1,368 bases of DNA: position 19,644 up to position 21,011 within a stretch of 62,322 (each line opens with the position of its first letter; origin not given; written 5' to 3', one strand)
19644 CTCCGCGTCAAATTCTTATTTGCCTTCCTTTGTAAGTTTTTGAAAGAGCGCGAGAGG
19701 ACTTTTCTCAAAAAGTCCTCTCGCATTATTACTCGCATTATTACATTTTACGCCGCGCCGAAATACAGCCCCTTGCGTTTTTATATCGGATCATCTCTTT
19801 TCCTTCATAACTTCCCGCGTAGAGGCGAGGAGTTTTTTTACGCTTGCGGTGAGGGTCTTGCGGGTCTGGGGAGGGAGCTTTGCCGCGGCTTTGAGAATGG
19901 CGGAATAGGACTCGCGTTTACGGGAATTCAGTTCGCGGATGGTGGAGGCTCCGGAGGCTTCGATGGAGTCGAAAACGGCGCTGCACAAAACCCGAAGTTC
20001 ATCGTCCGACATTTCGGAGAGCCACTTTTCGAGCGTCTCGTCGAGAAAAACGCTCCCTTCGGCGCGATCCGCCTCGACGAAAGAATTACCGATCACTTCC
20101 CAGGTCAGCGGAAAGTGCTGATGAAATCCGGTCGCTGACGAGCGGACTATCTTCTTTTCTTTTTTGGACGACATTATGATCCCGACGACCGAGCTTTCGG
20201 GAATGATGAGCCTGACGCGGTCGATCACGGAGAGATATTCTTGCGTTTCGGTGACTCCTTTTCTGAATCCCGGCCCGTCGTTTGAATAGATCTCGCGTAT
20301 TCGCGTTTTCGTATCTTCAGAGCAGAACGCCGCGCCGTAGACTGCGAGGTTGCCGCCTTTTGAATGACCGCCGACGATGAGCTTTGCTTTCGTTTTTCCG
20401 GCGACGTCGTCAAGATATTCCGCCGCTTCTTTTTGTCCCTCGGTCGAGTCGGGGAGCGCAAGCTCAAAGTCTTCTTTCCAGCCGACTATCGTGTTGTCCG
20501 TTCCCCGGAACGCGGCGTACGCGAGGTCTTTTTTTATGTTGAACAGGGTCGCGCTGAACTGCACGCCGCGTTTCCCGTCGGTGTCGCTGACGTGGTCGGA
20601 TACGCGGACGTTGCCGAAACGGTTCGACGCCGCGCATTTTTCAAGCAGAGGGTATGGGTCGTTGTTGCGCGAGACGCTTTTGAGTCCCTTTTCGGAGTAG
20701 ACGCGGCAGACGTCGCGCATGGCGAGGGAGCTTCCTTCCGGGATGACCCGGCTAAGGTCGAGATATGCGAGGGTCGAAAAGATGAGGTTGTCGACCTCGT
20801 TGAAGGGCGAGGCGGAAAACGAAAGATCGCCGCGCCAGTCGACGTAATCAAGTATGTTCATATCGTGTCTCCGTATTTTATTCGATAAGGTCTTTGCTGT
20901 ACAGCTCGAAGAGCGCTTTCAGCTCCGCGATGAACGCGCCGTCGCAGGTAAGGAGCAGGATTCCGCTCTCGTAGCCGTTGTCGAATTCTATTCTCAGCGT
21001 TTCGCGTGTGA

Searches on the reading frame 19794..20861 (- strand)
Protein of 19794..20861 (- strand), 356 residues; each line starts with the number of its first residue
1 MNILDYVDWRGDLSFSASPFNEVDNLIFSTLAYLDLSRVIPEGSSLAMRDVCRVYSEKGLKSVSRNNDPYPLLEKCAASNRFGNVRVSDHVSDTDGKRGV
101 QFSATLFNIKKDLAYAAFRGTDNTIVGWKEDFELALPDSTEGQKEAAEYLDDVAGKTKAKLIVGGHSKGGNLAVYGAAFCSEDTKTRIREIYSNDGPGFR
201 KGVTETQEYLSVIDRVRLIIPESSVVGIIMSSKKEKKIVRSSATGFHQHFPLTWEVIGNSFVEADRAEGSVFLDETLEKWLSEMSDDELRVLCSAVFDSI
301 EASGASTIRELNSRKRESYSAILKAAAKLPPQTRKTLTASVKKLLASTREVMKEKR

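Call 87: search_protein_families(library=pfam, proteins=[window:19794-20861:-], max_evalue=0.001)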
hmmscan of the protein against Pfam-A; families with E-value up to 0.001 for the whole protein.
window:19794-20861:- (356 aa): 1 family
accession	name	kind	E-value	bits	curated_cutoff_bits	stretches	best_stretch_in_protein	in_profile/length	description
PF11187.14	Mbeg1-like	-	1.6e-72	244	21.1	1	77-298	2-224/224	Mbeg1-like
